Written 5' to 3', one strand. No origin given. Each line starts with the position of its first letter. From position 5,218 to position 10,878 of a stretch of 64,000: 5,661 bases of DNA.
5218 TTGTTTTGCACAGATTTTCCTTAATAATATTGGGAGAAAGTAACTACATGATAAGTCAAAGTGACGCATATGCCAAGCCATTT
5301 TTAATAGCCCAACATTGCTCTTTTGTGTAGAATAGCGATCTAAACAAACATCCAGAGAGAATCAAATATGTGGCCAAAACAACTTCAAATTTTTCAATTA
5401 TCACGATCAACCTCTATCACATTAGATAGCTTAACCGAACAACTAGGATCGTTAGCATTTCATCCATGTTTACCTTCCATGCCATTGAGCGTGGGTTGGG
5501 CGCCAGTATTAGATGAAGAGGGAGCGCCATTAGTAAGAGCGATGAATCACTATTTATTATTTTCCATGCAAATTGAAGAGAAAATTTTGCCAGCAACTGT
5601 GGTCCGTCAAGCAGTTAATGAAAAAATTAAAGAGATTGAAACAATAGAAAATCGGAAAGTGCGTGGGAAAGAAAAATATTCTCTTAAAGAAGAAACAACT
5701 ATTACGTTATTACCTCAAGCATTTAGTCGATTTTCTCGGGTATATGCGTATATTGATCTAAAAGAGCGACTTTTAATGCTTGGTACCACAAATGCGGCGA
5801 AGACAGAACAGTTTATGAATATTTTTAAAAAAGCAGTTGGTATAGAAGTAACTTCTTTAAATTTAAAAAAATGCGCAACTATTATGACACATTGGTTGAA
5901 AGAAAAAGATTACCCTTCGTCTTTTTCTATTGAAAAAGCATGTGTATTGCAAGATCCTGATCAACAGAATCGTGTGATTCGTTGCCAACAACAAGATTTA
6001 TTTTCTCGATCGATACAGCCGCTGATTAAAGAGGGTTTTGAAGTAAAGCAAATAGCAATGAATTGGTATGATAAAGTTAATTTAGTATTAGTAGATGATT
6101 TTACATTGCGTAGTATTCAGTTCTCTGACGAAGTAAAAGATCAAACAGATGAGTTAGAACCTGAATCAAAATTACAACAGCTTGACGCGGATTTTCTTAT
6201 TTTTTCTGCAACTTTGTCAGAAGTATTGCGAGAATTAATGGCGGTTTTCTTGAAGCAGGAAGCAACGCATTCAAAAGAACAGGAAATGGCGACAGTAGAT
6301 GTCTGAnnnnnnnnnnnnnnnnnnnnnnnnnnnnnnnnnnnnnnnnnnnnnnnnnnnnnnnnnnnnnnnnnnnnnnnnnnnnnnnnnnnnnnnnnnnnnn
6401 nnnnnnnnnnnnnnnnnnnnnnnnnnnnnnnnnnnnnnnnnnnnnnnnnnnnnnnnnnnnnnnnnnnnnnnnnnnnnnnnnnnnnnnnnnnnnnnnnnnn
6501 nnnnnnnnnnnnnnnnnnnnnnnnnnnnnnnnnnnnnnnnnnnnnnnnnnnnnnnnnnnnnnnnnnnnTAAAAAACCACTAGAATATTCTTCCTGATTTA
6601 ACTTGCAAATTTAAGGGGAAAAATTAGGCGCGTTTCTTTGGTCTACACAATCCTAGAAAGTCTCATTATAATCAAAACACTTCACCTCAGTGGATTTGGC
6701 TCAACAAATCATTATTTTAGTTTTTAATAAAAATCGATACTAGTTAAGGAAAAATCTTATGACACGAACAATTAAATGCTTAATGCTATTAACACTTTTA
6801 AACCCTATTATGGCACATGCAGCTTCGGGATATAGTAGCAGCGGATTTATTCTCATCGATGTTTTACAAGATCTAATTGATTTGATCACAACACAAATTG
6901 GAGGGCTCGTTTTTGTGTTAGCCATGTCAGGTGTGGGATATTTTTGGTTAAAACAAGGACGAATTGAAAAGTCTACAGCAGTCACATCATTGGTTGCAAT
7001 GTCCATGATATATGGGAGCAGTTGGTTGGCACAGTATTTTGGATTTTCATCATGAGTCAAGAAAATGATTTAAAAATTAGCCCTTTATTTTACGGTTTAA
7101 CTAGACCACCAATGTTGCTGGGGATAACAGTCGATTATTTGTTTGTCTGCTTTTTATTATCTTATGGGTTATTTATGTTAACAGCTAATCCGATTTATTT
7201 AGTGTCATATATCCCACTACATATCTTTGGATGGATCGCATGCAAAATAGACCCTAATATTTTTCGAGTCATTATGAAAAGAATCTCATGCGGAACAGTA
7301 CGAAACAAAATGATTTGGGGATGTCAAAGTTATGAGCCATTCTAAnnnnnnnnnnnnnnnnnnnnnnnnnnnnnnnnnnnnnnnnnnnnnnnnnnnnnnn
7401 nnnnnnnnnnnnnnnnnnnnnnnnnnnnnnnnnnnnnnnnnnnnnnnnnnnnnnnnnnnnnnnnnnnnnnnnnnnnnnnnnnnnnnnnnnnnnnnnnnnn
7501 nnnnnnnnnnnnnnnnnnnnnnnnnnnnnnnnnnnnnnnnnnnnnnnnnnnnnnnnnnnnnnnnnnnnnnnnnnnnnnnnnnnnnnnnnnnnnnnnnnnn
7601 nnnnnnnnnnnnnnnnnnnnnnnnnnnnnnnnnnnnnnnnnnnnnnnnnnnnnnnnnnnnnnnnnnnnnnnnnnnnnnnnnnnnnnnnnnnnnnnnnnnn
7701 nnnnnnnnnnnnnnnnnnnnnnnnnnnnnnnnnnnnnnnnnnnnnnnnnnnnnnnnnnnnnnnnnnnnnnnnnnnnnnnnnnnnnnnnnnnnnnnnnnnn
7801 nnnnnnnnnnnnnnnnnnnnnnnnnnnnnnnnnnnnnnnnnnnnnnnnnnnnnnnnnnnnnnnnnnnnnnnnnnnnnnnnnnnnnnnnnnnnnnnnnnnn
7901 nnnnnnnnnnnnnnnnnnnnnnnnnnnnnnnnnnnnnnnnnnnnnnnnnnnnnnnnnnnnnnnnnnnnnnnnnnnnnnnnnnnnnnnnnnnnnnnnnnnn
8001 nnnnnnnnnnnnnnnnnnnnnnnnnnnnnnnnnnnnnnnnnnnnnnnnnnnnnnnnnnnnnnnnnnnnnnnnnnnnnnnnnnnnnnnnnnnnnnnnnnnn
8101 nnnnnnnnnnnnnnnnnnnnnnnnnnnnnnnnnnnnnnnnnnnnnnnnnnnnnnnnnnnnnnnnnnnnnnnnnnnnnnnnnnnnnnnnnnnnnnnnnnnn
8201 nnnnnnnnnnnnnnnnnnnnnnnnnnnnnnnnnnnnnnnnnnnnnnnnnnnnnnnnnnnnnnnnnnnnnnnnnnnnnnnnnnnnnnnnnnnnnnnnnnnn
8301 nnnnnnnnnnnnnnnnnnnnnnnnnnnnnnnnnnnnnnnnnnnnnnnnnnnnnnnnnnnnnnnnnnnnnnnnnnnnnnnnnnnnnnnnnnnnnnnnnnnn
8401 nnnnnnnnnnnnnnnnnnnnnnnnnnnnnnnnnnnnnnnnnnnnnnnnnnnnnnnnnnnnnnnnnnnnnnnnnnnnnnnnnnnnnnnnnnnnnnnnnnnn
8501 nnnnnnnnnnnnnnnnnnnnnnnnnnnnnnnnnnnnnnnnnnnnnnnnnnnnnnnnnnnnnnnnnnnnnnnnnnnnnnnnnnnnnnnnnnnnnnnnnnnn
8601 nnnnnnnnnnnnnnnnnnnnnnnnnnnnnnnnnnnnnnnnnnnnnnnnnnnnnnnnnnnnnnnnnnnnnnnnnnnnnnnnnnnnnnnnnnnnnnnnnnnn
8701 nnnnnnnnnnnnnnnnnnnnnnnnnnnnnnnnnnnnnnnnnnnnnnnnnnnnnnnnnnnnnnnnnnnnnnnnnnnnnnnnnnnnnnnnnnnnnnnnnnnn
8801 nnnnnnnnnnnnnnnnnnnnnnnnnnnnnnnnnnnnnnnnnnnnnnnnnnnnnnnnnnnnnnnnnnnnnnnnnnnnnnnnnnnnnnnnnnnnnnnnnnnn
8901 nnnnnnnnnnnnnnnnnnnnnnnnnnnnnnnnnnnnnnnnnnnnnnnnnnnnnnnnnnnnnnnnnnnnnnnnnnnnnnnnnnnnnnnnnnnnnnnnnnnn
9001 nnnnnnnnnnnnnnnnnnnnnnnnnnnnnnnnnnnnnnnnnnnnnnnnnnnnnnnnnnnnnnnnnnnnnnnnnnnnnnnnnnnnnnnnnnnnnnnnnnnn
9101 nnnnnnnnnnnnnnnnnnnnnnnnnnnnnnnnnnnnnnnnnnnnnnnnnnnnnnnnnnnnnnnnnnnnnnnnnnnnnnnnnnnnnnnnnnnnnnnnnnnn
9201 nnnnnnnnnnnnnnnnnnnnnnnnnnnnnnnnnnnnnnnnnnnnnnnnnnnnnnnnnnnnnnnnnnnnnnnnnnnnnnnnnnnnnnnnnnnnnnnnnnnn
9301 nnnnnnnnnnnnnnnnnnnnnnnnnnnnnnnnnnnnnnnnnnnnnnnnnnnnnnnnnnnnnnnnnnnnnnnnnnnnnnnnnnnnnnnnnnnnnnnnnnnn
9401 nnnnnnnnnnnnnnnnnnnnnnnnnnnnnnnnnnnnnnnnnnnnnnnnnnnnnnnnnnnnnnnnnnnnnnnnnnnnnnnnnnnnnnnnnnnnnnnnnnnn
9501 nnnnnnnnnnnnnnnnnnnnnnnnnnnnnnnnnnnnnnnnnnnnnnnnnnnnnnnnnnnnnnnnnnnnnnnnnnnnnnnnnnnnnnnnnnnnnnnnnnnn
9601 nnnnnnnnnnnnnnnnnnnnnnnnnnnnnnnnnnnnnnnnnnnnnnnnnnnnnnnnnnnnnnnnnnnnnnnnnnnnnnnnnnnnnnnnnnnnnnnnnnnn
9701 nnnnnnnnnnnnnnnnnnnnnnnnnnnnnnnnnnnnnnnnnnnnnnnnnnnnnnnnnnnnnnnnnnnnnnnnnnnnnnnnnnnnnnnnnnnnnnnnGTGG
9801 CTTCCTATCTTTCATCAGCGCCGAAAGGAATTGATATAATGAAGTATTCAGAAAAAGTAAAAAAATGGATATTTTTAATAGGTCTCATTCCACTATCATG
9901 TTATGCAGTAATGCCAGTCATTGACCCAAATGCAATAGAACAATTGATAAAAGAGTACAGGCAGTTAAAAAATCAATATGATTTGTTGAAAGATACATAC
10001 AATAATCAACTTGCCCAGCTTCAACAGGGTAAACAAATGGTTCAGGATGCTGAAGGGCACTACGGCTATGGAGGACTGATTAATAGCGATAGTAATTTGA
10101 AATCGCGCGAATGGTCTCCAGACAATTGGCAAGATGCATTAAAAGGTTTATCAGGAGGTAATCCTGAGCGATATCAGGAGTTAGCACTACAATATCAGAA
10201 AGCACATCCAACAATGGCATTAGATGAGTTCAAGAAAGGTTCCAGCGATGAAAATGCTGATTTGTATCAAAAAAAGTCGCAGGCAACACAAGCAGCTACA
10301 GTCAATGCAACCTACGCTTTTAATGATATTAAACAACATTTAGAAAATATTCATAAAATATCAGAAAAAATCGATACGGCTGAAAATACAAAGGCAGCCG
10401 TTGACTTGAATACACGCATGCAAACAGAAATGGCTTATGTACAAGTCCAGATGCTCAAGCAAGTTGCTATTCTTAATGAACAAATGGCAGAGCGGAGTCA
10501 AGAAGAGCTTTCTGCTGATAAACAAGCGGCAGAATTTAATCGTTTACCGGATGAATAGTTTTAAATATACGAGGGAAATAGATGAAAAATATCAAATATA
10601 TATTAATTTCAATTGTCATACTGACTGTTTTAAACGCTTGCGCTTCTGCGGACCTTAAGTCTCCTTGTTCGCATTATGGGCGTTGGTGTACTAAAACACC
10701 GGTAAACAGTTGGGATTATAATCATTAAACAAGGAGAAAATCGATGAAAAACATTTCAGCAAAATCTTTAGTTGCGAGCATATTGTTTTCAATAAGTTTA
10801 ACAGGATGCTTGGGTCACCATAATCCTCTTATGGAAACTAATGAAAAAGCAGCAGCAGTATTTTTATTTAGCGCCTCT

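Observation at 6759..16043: Complete virB2-virB11 type IV secretion operon with no virD4 coupling protein or virB1 nearby, and B5-B7-lipoprotein-B6 order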

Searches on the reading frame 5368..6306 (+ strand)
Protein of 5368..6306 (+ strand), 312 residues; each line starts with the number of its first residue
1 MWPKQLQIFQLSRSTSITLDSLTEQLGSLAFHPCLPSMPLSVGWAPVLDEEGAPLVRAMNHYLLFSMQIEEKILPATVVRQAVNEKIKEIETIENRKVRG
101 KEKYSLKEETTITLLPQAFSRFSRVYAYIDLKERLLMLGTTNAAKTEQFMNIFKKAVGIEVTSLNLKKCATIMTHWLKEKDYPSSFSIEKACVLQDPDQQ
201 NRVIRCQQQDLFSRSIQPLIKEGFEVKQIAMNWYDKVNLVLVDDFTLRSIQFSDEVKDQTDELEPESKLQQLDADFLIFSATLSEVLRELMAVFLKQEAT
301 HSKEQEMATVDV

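Call 4: search_protein_families(library=pfam, proteins=[window:5368-6306:+], max_evalue=0.01)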
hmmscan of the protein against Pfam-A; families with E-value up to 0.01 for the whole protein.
window:5368-6306:+ (312 aa): 2 families
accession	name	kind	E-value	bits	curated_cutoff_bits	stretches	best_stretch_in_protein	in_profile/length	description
PF04381.17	RdgC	-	6.2e-82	275.7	25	1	1-294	1-295/298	Putative exonuclease, RdgC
PF05822.18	UMPH-1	-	0.0087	16.1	23.7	0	171-291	2-124/246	Pyrimidine 5'-nucleotidase (UMPH-1)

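Call 50: find_homologous_proteins(query=window:5368-6306:+, max_evalue=1e-20)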
Query window:5368-6306:+ (312 aa): 586 proteins with E <= 1e-20 among 2298 candidates; the best 120 are listed.
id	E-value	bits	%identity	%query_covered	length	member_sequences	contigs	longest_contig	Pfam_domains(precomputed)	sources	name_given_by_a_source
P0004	1.4e-199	679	100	100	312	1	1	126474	PF04381.18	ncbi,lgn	ncbi:MAG: recombination-associated protein RdgC [Gammaproteobacteria bacterium]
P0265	6.7e-115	401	61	95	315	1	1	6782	PF04381.18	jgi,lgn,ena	-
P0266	4.4e-114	399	62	95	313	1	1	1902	PF04381.18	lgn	-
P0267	2.9e-113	396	59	95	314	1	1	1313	PF04381.18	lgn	-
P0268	9.2e-113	394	58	98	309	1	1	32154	PF04381.18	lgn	-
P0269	1.1e-112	394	57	99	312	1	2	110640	PF04381.18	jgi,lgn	jgi:recombination associated protein RdgC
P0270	2.1e-112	393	59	97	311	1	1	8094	PF04381.18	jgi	-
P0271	5.1e-112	392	60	96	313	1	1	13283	PF04381.18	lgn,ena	-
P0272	1.6e-110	387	59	95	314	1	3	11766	PF04381.18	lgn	-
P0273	1.6e-108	380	57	95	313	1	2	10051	PF04381.18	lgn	-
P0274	2.0e-108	380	58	95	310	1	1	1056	PF04381.18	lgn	-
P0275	1.1e-107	378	55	98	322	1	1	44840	PF04381.18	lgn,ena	-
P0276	2.9e-107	376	57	96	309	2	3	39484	PF04381.18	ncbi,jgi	-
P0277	5.9e-107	375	55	99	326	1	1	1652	PF04381.18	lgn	-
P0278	7.6e-107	375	56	98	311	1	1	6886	PF04381.18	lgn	-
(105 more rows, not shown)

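Call 51: find_encoding_contigs(protein=P0269, flank=10000, max_places=2)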
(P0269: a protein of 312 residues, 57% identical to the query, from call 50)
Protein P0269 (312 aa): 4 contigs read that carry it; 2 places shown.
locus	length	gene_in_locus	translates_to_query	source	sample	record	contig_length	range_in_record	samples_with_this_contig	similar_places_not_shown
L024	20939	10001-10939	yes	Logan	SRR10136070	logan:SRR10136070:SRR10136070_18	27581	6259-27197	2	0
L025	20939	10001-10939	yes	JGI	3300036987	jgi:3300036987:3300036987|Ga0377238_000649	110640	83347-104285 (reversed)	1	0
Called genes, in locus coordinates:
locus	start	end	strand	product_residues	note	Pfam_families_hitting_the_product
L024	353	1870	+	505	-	PF00067:p450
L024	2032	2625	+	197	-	PF00075:RNase_H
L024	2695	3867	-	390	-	PF01757:Acyl_transf_3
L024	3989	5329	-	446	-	PF00512:HisKA, PF02518:HATPase_c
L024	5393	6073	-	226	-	PF00072:Response_reg, PF00486:Trans_reg_C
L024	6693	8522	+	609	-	PF04183:IucA_IucC, PF06276:FhuF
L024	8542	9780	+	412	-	PF00083:Sugar_tr (faint), PF01306:LacY_symp (faint), PF07690:MFS_1, PF12832:MFS_1_like, PF07690:MFS_1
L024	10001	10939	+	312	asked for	PF04381:RdgC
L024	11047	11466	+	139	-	-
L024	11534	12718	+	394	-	PF00990:GGDEF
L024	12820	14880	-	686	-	-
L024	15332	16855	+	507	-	PF00355:Rieske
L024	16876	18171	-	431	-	PF03142:Chitin_synth_2 (faint), PF00535:Glycos_transf_2, PF10111:Glyco_tranf_2_2 (faint), PF13641:Glyco_tranf_2_3 (weak), PF13632:Glyco_trans_2_3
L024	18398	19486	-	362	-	PF02985:HEAT (faint), PF13646:HEAT_2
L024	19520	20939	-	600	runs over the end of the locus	?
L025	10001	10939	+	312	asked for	PF04381:RdgC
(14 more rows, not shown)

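Call 52: find_encoding_contigs(protein=P0268, flank=10000, max_places=2)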
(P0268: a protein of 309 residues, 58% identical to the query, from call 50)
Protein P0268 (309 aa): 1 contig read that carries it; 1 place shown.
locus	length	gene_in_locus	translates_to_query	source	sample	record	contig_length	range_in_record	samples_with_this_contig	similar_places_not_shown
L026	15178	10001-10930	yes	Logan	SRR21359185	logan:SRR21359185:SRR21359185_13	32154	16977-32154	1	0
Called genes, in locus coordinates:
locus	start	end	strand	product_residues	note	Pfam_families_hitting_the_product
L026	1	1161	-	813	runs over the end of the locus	PF02771:Acyl-CoA_dh_N, PF02770:Acyl-CoA_dh_M, PF00441:Acyl-CoA_dh_1, PF09317:ACDH_C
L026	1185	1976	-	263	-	PF00583:Acetyltransf_1, PF13673:Acetyltransf_10 (weak), PF13508:Acetyltransf_7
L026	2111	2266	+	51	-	PF19455:DUF5993 (weak)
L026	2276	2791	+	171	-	PF02600:DsbB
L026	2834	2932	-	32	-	-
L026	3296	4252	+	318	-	PF12784:PDDEXK_2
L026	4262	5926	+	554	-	PF00916:Sulfate_transp, PF01740:STAS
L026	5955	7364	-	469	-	PF00083:Sugar_tr, PF07690:MFS_1, PF00083:Sugar_tr, PF07690:MFS_1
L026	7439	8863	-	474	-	PF04326:SLFN_AlbA_2, PF13749:HATPase_c_4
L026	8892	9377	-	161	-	PF10706:Aminoglyc_resit (weak)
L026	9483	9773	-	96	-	PF08734:GYD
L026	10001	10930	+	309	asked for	PF04381:RdgC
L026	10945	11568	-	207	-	PF01810:LysE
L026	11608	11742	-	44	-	-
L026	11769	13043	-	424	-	PF13173:AAA_14, PF13635:DUF4143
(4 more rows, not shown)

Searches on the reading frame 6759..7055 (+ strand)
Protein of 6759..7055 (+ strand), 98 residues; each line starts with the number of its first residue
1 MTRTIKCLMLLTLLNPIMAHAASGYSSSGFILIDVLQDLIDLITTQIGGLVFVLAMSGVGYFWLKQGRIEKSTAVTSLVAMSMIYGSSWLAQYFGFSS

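Call 3: search_protein_families(library=pfam, proteins=[window:6759-7055:+], max_evalue=0.01)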
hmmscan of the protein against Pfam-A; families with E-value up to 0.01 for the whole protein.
window:6759-7055:+ (98 aa): 1 family
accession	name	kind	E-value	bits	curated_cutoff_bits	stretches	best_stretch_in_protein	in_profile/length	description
PF04956.18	TrbC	-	4.1e-07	30.6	27.9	1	7-94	18-98/98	TrbC/VIRB2 pilin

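Call 11: search_protein_families(library=ncbifam, proteins=[window:6759-7055:+], max_evalue=0.01)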
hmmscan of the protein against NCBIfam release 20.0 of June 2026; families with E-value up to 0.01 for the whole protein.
window:6759-7055:+ (98 aa): 0 families

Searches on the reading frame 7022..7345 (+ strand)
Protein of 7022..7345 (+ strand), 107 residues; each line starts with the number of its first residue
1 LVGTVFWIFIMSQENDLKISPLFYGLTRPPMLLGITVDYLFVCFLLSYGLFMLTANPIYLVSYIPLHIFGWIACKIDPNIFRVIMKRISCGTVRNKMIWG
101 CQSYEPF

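Call 3: search_protein_families(library=pfam, proteins=[window:7022-7345:+], max_evalue=0.01)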
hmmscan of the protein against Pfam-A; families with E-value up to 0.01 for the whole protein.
window:7022-7345:+ (107 aa): 1 family
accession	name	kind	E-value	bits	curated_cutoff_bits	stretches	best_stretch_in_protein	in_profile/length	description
PF05101.18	VirB3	-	1.8e-21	76.7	23.9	1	20-100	3-84/84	Type IV secretory pathway, VirB3-like protein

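Call 11: search_protein_families(library=ncbifam, proteins=[window:7022-7345:+], max_evalue=0.01)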
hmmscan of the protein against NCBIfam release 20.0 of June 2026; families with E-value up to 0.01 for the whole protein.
window:7022-7345:+ (107 aa): 2 families
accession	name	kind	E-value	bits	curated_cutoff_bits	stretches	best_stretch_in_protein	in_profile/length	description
NF010474.0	PRK13899.1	equivalog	4.9e-14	52.7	74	1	17-105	5-95/97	type IV secretion system protein VirB3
NF010428.0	PRK13854.1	equivalog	2e-08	34.2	90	1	15-107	3-96/108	type IV secretion system protein VirB3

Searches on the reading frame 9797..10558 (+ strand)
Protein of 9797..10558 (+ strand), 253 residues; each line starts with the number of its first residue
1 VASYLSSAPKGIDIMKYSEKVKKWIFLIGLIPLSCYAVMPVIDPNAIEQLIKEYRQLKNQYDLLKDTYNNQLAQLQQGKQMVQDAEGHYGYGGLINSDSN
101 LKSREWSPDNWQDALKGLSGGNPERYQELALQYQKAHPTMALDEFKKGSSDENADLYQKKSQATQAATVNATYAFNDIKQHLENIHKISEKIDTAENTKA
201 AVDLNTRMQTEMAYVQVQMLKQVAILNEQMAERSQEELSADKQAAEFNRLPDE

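Call 3: search_protein_families(library=pfam, proteins=[window:9797-10558:+], max_evalue=0.01)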
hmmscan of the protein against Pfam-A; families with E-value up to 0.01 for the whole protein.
window:9797-10558:+ (253 aa): 2 families
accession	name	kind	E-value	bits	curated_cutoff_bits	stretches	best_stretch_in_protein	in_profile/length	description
PF07996.16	T4SS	-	1.3e-18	68.5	24.7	1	39-237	2-190/197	Type IV secretion system proteins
PF25672.1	BBH37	-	0.0013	19.2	27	0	41-82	22-63/184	BBH37 helical domain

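Call 11: search_protein_families(library=ncbifam, proteins=[window:9797-10558:+], max_evalue=0.01)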
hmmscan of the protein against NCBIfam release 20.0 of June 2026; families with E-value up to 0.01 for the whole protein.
window:9797-10558:+ (253 aa): 1 family
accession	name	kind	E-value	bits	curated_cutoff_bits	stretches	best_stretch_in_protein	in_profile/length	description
TIGR02791.1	VirB5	equivalog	1.2e-14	54.6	132.25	1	36-244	21-219/220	P-type DNA transfer protein VirB5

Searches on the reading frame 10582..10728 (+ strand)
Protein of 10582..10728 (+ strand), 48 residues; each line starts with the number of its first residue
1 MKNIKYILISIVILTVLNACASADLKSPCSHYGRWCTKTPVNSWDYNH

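Call 3: search_protein_families(library=pfam, proteins=[window:10582-10728:+], max_evalue=0.01)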
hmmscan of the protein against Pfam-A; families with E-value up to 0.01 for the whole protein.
window:10582-10728:+ (48 aa): 0 families

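Call 11: search_protein_families(library=ncbifam, proteins=[window:10582-10728:+], max_evalue=0.01)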
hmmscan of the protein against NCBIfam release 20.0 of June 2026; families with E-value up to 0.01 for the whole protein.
window:10582-10728:+ (48 aa): 1 family
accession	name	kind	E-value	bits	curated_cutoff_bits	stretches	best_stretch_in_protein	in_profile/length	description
NF041529.1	LvhB7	equivalog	2.4e-13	49.5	70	1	8-45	4-42/45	T4SS-associated protein LvhB7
